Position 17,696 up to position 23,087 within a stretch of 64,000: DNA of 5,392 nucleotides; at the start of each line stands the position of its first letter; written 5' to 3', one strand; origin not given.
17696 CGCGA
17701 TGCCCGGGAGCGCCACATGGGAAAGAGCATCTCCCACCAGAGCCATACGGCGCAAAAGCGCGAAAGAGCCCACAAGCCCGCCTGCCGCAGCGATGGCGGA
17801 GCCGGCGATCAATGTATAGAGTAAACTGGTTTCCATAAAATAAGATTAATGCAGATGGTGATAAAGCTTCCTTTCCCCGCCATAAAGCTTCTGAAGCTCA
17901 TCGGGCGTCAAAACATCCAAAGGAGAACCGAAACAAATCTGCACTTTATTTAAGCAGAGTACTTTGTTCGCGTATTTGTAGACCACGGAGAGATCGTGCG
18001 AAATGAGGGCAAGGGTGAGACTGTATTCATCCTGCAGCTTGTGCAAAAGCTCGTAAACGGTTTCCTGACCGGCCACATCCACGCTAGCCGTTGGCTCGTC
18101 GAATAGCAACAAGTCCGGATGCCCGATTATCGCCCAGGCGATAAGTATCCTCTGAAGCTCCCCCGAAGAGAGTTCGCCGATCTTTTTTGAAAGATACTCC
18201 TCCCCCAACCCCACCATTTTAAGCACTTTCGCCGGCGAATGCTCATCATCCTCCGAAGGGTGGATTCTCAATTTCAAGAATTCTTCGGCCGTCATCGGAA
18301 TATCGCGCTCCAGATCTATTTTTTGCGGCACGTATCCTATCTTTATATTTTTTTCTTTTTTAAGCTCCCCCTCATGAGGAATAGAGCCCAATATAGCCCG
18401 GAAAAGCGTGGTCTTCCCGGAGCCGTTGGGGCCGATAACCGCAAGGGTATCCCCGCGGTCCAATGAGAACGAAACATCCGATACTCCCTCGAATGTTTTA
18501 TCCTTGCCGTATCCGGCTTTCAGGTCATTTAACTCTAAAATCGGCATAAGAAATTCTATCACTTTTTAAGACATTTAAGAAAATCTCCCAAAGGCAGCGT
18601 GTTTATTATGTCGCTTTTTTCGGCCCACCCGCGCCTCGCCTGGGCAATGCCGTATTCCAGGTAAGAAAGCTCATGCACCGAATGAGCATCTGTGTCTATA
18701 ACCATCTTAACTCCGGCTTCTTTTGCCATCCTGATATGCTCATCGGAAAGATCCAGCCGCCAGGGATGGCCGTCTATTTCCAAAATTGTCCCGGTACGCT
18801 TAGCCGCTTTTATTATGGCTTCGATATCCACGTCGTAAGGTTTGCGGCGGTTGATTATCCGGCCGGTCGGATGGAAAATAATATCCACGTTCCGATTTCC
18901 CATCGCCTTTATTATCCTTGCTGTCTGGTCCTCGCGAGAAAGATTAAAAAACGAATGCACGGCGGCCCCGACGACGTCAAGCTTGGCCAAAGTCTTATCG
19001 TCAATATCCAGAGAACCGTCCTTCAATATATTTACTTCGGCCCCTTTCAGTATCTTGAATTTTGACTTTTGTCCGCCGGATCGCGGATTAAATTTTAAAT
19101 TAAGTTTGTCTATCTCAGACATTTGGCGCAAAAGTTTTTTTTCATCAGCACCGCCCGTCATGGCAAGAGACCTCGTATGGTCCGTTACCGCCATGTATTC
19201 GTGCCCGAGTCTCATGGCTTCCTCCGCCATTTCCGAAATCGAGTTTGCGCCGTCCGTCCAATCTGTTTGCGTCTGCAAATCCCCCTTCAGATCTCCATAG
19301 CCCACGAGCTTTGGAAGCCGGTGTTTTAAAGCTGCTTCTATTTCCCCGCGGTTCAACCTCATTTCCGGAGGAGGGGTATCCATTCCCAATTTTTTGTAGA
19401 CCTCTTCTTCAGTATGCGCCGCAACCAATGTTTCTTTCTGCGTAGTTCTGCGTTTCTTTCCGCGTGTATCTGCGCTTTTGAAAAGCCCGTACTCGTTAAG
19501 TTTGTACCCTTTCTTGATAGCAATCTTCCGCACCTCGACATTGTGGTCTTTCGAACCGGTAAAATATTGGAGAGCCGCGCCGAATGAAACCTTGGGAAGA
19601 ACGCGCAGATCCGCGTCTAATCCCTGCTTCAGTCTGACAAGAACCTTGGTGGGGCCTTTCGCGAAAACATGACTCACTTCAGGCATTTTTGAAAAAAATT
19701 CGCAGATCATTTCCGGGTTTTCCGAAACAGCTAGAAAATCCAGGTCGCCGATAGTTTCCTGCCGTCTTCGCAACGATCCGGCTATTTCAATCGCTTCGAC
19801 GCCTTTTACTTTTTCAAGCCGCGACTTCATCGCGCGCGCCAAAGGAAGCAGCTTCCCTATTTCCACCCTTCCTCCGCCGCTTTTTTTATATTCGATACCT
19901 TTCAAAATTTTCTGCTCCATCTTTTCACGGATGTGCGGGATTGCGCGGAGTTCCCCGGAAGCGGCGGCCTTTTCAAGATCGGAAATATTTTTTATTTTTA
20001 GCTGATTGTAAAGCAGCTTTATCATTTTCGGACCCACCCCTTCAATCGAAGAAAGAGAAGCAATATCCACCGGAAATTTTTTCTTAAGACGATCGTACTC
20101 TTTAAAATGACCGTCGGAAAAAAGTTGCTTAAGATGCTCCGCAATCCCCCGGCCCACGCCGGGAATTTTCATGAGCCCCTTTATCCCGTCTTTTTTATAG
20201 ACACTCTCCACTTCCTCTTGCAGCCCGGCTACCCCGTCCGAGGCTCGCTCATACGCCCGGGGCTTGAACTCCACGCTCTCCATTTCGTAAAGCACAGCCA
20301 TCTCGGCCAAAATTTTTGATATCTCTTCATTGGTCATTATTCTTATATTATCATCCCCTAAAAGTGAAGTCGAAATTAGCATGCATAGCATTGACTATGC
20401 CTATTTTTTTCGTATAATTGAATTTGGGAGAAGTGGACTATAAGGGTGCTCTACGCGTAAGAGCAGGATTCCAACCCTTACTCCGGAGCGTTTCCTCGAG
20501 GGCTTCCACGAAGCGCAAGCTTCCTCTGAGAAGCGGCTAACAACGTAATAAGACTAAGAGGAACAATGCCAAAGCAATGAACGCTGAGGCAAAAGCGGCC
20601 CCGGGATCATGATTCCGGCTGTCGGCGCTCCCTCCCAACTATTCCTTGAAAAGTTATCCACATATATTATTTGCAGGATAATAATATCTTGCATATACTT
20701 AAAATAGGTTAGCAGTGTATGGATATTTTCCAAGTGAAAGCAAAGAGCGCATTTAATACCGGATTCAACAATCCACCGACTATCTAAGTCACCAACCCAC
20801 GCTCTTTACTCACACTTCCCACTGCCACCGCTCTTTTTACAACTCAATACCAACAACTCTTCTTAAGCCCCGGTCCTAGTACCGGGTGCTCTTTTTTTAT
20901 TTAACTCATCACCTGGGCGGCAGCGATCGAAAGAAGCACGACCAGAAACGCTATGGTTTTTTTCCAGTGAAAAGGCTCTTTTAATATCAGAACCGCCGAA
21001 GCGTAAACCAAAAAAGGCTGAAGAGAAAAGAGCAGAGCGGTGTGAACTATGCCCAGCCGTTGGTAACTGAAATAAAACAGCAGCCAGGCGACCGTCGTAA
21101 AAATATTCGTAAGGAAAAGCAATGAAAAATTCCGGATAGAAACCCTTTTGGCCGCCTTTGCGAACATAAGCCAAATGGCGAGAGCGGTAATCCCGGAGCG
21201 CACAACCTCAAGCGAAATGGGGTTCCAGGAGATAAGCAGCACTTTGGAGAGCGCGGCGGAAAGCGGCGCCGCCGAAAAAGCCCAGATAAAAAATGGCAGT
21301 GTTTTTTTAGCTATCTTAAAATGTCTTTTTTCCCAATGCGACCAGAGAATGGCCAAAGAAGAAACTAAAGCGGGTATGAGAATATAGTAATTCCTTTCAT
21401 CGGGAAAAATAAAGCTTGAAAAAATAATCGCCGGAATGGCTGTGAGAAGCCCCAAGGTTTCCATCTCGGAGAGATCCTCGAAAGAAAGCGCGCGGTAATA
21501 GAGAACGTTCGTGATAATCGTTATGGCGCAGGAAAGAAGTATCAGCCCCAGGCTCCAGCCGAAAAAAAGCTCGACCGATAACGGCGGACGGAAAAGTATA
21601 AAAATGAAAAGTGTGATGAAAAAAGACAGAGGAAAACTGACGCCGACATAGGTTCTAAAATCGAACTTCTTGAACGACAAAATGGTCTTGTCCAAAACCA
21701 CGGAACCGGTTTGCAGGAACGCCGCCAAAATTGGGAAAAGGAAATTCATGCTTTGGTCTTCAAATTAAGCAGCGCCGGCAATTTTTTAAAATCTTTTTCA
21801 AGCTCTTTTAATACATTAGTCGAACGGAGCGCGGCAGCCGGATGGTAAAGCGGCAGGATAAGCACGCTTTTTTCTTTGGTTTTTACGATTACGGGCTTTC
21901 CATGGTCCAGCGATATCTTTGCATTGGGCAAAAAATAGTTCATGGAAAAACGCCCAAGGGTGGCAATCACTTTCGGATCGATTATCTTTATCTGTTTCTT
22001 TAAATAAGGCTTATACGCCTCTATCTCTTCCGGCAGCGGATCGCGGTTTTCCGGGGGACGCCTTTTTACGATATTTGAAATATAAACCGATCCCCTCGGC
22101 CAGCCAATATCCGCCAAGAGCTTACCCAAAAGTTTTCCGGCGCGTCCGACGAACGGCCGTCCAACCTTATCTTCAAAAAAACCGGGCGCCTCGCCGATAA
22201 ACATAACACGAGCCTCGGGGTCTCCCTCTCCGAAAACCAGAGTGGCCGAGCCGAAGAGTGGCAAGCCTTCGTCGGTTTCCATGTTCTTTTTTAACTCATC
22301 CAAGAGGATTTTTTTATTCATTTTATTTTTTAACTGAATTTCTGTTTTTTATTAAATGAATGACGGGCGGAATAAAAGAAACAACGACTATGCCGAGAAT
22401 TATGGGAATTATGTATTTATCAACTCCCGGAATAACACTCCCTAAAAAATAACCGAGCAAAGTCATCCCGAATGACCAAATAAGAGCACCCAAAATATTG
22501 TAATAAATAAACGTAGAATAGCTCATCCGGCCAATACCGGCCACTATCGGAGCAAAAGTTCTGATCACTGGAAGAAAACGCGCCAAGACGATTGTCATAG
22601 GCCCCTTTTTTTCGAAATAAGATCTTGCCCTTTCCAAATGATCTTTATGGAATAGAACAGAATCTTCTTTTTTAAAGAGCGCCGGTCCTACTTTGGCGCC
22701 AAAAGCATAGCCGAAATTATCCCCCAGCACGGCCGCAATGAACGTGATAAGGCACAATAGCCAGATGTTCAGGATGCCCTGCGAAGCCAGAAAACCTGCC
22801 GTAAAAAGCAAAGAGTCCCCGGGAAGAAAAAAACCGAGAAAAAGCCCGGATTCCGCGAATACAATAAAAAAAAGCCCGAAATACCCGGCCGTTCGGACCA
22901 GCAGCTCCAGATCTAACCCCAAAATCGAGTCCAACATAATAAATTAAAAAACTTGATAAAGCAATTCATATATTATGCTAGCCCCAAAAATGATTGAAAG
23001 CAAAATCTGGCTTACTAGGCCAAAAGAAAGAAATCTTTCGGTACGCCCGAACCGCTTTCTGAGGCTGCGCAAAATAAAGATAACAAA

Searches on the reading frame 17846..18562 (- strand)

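Call 67: search_protein_families(library=pfam, proteins=[window:17846-18562:-], max_evalue=0.001)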
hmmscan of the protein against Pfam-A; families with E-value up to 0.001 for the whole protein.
window:17846-18562:- (238 aa): 6 families
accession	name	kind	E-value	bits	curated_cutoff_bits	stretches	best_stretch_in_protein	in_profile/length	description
PF00005.33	ABC_tran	-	2.3e-24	87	25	1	28-159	2-137/137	ABC transporter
PF13304.12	AAA_21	-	6.3e-11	43.3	27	1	41-58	3-20/304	AAA domain, putative AbiEii toxin, Type IV TA system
PF02463.25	SMC_N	-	1.4e-05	25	40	0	40-59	27-49/220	RecF/RecN/SMC N terminal domain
PF13476.12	AAA_23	-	0.00014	23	27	1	38-64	20-46/201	AAA domain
PF13401.12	AAA_22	-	0.00021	22.1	27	1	40-187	8-121/130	AAA domain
PF13555.12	AAA_29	-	0.00029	20.9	27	1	23-57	11-42/61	P-loop containing region of AAA domain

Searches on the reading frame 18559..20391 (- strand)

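Call 67: search_protein_families(library=pfam, proteins=[window:18559-20391:-], max_evalue=0.001)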
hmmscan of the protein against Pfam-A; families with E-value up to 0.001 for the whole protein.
window:18559-20391:- (610 aa): 5 families
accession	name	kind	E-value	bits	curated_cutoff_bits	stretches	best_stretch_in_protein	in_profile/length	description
PF14791.11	DNA_pol_B_thumb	-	2e-22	79.2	25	1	273-345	1-62/63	DNA polymerase beta thumb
PF14716.13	HHH_8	-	3.9e-14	53.2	30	1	19-95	1-72/73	Helix-hairpin-helix domain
PF14520.12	HHH_5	-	1.1e-07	32.7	27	1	112-165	3-54/57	Helix-hairpin-helix domain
PF00633.29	HHH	-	1.6e-07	31.3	24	0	101-123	1-23/30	Helix-hairpin-helix motif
PF02811.25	PHP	-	1.7e-05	25.6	26.4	1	372-458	2-68/164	PHP domain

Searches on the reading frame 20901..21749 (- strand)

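Call 67: search_protein_families(library=pfam, proteins=[window:20901-21749:-], max_evalue=0.001)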
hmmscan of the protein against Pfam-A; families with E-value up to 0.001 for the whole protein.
window:20901-21749:- (282 aa): 1 family
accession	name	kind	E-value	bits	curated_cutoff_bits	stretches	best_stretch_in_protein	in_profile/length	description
PF00892.27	EamA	-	5e-11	43.5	28.2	1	163-276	16-131/135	EamA-like transporter family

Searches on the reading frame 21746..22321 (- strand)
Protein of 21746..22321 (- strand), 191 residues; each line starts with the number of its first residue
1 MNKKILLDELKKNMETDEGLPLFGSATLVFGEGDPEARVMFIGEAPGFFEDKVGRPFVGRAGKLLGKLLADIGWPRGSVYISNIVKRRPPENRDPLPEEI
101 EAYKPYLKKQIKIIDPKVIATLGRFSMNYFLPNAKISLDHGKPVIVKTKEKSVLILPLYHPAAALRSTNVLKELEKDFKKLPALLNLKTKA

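Call 67: search_protein_families(library=pfam, proteins=[window:21746-22321:-], max_evalue=0.001)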
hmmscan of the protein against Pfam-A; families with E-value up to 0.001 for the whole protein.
window:21746-22321:- (191 aa): 1 family
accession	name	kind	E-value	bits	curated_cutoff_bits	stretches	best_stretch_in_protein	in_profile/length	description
PF03167.25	UDG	-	4.6e-35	121.2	24.3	1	30-170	1-127/141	Uracil DNA glycosylase superfamily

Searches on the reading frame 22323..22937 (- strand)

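Call 67: search_protein_families(library=pfam, proteins=[window:22323-22937:-], max_evalue=0.001)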
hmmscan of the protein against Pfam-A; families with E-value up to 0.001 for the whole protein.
window:22323-22937:- (204 aa): 1 family
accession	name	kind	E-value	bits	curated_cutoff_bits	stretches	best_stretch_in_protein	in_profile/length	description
PF09335.16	VTT_dom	-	9.6e-24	84.6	33.9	1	38-163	1-122/123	VTT domain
